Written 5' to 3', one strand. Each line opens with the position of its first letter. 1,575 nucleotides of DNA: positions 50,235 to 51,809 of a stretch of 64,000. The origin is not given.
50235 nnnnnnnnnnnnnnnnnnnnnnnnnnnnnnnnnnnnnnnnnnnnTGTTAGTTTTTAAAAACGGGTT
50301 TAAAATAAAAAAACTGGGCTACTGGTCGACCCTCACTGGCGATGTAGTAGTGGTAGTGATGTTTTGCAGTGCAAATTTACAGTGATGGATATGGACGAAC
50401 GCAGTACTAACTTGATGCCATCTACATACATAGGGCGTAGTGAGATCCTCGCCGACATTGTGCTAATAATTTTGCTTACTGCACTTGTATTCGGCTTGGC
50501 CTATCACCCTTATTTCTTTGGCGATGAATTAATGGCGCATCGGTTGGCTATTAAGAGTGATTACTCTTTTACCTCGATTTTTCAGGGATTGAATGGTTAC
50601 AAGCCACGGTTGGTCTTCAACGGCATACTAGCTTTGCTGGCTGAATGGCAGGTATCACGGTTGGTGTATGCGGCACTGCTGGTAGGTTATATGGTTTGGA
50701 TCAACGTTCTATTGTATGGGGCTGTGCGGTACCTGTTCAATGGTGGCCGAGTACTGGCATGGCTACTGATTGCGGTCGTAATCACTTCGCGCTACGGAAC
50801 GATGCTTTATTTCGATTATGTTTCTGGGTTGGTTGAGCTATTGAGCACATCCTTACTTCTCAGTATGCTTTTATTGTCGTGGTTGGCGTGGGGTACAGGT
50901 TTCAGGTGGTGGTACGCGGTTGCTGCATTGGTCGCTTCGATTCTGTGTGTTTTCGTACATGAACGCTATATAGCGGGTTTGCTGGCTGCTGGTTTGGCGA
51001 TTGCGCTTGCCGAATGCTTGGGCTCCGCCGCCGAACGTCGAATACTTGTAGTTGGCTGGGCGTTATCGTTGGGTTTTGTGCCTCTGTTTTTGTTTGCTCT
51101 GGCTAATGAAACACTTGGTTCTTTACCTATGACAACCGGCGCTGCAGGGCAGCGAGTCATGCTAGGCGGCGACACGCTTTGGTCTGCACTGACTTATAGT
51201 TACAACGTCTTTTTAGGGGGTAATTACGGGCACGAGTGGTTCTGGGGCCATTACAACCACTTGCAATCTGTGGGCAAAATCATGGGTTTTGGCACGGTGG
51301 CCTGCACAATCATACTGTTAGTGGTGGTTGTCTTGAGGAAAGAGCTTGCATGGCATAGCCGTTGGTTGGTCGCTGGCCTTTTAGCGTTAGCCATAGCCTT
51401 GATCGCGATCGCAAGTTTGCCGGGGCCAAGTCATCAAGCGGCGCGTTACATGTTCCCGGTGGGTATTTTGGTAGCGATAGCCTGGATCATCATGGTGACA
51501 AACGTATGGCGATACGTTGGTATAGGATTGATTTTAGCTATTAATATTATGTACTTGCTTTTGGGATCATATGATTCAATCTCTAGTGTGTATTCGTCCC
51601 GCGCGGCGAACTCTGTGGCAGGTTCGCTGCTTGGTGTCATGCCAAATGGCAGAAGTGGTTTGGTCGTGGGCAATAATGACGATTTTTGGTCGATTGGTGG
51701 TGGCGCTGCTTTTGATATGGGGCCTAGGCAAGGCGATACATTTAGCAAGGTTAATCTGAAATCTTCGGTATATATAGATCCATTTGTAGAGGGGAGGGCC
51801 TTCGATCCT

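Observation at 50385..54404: Gtr-type three-component module (GT-C-like membrane protein, GtrB-like, GtrA-like) with a methyltransferase wedged between GtrB and GtrA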

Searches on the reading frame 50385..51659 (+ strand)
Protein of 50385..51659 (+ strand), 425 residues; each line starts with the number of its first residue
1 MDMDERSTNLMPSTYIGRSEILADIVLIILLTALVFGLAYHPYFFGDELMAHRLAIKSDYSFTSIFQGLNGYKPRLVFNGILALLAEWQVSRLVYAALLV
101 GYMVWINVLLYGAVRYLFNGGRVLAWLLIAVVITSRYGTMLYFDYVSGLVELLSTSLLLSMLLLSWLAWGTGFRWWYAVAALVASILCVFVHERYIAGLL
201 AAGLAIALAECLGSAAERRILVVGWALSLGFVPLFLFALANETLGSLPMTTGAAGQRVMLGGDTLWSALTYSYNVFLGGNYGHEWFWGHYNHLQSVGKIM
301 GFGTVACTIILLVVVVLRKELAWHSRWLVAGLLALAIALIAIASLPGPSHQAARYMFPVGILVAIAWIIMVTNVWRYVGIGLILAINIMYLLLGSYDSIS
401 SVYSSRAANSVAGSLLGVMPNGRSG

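Call 40: predict_structure(alignment_id=A2)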
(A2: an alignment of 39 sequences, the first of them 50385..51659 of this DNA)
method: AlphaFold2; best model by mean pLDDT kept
length: 425 residues; sequences in the alignment: 39
mean_pLDDT: 88.2   pTM: 0.89
mean pLDDT of the five models: 88.2, 86.7, 85.3, 84.4, 82.9
residues with pLDDT >= 90: 263; 70-90: 133; 50-70: 12; < 50: 17
segments of 3 or more residues with pLDDT < 50: 1-15
pLDDT, mean of each block of 10 residues (from residue 1): 35 57 96 92 78 89 93 92 94 93 98 92 96 92 90 98 93 92 98 95 95 84 96 96 84 74 91 92 86 89 93 93 88 97 88 93 96 93 94 87 81 70 50
secondary structure, 60 per line:
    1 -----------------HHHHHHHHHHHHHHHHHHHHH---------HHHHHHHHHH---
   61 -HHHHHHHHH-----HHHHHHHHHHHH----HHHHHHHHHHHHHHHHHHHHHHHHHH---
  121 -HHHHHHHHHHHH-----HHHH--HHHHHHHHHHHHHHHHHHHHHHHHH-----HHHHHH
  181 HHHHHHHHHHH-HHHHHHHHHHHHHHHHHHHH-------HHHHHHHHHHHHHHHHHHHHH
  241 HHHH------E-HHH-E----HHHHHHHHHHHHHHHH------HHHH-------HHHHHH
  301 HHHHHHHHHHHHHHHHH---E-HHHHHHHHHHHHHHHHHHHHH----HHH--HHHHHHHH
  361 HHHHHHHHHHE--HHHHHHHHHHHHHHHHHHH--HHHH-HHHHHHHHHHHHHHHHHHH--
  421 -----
elements in order: H18-38 H48-57 H62-70 H76-87 H92-117 H122-133 H139-142 H145-169 H175-191 H193-212 H220-244 H262-277 H284-287 H295-317 H323-343 H353-370 H374-392 H395-398 H400-418

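Call 45: fold_search(model_id=the predicted structure, library=pdb)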
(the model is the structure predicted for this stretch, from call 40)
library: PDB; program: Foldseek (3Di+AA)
matches with E <= 10: 297; with E <= 0.001: 0
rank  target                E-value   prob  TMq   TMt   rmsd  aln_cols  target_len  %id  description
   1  5lzr_B                1.1e-01  0.16  0.13  0.10  21.8       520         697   13  Crystal structure of Thermotoga maritima sodium pumping membrane integral pyrophosphatase in complex with tungstate an (released 2016-12-14)
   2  8b21_A                1.3e-01  0.21  0.16  0.12  22.1       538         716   13  Time-resolved structure of K+-dependent Na+-PPase from Thermotoga maritima 0-60-seconds post reaction initiation with  (released 2024-01-17)
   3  5ogl_A                1.4e-01  0.96  0.42  0.28  13.9       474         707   12  Structure of bacterial oligosaccharyltransferase PglB in complex with an acceptor peptide and an lipid-linked oligosac (released 2017-10-25)
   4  6wby                  1.5e-01  0.97  0.43  0.18  10.8       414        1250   16  Single-Particle Cryo-EM Structure of Arabinofuranosyltransferase AftD from Mycobacteria, Mutant R1389S Class 2 (released 2020-05-13)
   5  9g8j_B                1.9e-01  0.20  0.17  0.12  23.9       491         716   13  Structure of K+-dependent Na+-PPase from Thermotoga maritima in complex with zoledronate (released 2025-06-04)
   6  5f15                  2.1e-01  0.92  0.42  0.35  12.2       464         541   12  Crystal Structure of ArnT from Cupriavidus metallidurans bound to Undecaprenyl phosphate (released 2016-02-17)
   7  6x0o                  2.1e-01  0.72  0.35  0.17  15.2       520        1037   14  Single-Particle Cryo-EM Structure of Arabinosyltransferase EmbB from Mycobacterium smegmatis (released 2020-06-10)
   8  8ga1_A                2.4e-01  0.21  0.20  0.19  21.7       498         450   14  CLC-ec1 R230C/L249C/C85A at pH 4.5 100mM Cl Swap (released 2024-02-07)
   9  8b21_B                2.4e-01  0.15  0.16  0.11  23.8       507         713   14  Time-resolved structure of K+-dependent Na+-PPase from Thermotoga maritima 0-60-seconds post reaction initiation with  (released 2024-01-17)
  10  7zli_A                2.6e-01  0.89  0.43  0.30  11.5       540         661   12  Cryo-EM structure of C-mannosyltransferase CeDPY19, in complex with Dol25-P-Man and bound to CMT2-Fab and anti-Fab nan (released 2023-01-11)
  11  5gpj_B                2.7e-01  0.10  0.13  0.09  22.9       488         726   12  Crystal Structure of Proton-Pumping Pyrophosphatase (released 2016-12-28)
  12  6qxa_D                3.1e-01  0.15  0.16  0.11  25.0       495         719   13  Structure of membrane bound pyrophosphatase from Thermotoga maritima in complex with imidodiphosphate and N-[(2-amino- (released 2019-04-10)
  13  5gpj_A                3.6e-01  0.08  0.13  0.09  25.4       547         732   14  Crystal Structure of Proton-Pumping Pyrophosphatase (released 2016-12-28)
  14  6gxc_A                3.8e-01  0.44  0.31  0.21  15.4       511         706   10  Bacterial oligosaccharyltransferase PglB in complex with an inhibitory peptide and a reactive lipid-linked oligosaccha (released 2018-11-14)
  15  5lzr_A                3.8e-01  0.12  0.16  0.12  23.3       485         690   13  Crystal structure of Thermotoga maritima sodium pumping membrane integral pyrophosphatase in complex with tungstate an (released 2016-12-14)
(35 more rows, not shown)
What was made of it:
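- Transporters score below 0.2 (call 45). The GT-C call rests on moderate structural scores (TM-score below 0.5; E-values 0.1-1 for the TM domain alone, call 45).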

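Call 77: search_protein_representatives(alignment_id=A2)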
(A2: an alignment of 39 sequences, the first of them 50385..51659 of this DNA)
Query: 39 sequences, 641 profile positions. Proteins with E-value up to 0.001 (for the whole library): 534; up to 1e-10: 144; up to 1e-30: 76. The best 150 are listed.
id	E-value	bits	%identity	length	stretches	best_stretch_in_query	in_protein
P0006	0.0e+00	1037.8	-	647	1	7-641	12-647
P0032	7.8e-234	794.0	-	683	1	9-633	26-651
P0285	2.1e-225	766.2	-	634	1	14-641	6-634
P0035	8.1e-220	747.7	-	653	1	8-507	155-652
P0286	2.0e-211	720.0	-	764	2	56-638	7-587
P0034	2.4e-211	719.8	-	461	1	8-453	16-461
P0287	5.8e-208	708.6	-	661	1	13-640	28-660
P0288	8.3e-206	701.5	-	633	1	17-641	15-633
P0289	1.3e-205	700.8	-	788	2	15-639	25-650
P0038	5.7e-205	698.7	-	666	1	10-640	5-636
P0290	2.9e-203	693.1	-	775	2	19-640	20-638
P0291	1.1e-200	684.6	-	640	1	11-640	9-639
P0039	1.6e-200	684.0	-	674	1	11-640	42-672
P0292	3.1e-197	673.1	-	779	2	10-640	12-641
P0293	1.3e-180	618.2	-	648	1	20-640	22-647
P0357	3.1e-24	101.5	-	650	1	30-624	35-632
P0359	6.0e-21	90.7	-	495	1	23-421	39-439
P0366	2.0e-18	82.4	-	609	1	31-417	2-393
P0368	1.9e-17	79.1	-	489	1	25-435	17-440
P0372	4.5e-17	77.9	-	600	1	19-428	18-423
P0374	7.1e-17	77.3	-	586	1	21-385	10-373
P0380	1.4e-14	69.7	-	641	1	23-399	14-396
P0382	9.1e-14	67.0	-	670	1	40-450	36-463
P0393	2.6e-12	62.2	-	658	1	21-439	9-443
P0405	1.6e-11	59.6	-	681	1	16-438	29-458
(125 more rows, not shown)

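Call 78: search_protein_families(library=pfam, proteins=[P0357, P0359, P0366, P0368, P0372, P0374, P0380, P0382, P0393, P0405], max_evalue=0.01)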
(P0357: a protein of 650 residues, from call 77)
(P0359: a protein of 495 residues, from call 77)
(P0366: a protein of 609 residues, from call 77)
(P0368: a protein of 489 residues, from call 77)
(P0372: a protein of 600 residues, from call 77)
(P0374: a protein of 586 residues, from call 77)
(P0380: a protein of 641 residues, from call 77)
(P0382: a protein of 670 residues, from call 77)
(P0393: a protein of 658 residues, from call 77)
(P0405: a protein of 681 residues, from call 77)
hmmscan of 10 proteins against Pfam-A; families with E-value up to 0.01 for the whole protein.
P0357 (650 aa): 0 families

P0359 (495 aa): 0 families

P0366 (609 aa): 0 families

P0368 (489 aa): 0 families

P0372 (600 aa): 0 families

P0374 (586 aa): 0 families

P0380 (641 aa): 0 families

P0382 (670 aa): 0 families

P0393 (658 aa): 0 families

P0405 (681 aa): 0 families
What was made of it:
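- On Known GT-C sequence families (GT39/PMT, PMT_2, GT83 ArnT, GT87, YfhO, Glucos_trans_II and others): None for 10 distant relatives (call 78).
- Tried and rejected: Pfam on 10 distant relatives from the 1.84-billion representative search (calls 77, 78).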
